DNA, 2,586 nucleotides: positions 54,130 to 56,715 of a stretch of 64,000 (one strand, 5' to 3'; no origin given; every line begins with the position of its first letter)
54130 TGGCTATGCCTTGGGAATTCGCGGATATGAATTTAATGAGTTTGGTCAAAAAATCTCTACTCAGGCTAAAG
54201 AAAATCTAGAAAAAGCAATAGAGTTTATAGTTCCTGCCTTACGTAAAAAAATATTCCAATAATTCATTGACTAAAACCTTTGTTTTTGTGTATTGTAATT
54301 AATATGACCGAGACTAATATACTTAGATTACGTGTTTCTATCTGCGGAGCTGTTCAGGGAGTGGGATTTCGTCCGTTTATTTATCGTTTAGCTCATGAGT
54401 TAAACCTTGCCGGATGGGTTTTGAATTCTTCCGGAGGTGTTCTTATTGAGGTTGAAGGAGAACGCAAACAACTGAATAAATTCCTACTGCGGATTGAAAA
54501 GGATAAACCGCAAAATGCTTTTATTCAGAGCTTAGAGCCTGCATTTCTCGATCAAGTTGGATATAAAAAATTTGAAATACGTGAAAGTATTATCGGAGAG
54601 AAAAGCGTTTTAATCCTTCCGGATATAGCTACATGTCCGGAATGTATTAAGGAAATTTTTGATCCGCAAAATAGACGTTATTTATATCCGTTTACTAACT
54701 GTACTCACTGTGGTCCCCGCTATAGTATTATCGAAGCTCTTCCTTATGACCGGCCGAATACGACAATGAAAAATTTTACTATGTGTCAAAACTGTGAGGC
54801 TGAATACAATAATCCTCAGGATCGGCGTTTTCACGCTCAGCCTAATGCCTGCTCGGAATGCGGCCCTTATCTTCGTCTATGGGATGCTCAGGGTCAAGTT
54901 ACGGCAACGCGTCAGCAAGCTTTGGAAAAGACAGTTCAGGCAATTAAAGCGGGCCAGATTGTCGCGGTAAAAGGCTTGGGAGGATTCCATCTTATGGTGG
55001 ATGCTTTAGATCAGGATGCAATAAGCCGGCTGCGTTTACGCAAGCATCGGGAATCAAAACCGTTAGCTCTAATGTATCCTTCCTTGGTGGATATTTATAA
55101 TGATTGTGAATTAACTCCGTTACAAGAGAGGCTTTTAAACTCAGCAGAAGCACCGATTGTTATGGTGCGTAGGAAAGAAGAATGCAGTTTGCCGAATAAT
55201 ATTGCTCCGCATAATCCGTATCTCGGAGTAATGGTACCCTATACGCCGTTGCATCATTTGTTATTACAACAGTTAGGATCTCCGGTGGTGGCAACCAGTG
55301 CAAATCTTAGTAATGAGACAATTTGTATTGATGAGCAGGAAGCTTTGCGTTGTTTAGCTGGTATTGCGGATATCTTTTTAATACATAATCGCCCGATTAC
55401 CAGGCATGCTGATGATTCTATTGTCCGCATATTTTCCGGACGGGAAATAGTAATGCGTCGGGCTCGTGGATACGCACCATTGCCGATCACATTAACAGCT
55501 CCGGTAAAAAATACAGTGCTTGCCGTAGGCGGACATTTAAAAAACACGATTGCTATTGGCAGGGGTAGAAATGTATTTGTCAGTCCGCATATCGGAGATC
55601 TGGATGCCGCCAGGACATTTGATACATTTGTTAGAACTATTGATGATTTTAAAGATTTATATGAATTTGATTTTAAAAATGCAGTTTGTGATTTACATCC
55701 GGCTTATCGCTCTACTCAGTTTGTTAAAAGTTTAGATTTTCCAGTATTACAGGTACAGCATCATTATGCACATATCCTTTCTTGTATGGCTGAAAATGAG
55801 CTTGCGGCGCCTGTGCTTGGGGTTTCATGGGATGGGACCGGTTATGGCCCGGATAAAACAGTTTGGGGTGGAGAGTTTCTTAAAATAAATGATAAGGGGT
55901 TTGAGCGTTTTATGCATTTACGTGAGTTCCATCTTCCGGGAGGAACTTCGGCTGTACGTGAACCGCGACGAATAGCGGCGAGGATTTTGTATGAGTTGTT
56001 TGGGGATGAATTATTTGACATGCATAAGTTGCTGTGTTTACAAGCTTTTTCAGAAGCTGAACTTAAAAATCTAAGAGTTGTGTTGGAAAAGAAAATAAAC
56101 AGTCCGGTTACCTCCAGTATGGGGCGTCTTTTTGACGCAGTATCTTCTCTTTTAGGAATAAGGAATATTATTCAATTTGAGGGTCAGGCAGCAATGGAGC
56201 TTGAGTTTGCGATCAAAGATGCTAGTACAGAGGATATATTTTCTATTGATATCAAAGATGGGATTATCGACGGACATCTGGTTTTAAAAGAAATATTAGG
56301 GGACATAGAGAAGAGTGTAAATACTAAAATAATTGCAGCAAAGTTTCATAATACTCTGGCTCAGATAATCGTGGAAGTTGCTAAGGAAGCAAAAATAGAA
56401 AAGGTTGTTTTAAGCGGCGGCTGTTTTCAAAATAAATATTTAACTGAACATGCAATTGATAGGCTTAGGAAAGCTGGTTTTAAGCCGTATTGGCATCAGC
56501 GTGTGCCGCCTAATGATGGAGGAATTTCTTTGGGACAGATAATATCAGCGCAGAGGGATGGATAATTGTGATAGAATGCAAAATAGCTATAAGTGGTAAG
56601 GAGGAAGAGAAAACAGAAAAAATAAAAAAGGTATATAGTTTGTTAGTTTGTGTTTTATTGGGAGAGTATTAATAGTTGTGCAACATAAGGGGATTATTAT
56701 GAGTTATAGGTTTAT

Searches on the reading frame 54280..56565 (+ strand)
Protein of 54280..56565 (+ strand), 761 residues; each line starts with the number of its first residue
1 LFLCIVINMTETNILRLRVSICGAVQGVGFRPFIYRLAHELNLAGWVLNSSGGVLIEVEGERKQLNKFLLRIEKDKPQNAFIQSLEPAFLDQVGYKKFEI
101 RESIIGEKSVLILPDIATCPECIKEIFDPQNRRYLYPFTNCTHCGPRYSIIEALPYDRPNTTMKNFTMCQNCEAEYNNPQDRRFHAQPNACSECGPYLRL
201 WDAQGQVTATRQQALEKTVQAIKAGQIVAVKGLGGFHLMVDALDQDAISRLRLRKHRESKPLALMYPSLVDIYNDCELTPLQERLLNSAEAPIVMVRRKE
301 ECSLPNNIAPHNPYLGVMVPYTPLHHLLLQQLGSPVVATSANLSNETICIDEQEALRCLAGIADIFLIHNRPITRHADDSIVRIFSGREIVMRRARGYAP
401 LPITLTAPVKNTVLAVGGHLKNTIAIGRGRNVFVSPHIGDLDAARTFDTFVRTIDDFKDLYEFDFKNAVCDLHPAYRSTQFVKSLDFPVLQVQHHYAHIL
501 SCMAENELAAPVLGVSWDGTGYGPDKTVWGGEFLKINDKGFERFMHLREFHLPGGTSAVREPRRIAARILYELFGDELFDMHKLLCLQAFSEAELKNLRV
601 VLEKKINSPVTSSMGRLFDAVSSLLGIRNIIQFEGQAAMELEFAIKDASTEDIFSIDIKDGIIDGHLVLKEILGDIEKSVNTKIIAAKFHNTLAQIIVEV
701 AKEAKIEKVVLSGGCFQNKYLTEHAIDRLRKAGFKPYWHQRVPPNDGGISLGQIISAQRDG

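Call 23: search_protein_families(library=pfam, proteins=[window:54280-56565:+], max_evalue=0.00001)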
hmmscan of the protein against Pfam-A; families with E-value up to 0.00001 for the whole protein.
window:54280-56565:+ (761 aa): 5 families
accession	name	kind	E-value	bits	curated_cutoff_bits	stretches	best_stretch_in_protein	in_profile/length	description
PF22521.2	HypF_C_2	-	3.7e-83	279.4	27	1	514-753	1-241/241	Carbamoyltransferase, Kae1-like Domain, second subdomain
PF01300.24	Sua5_yciO_yrdC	-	4.6e-46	157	25.1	1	220-394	1-177/178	Telomere recombination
PF17788.7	HypF_C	-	1.4e-34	119.2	23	1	410-505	3-99/99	HypF Kae1-like domain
PF07503.17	zf-HYPF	-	4e-33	113.4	23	2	118-151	1-34/34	HypF finger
PF00708.24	Acylphosphatase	-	1.8e-21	76.6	22.5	1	18-100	2-85/85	Acylphosphatase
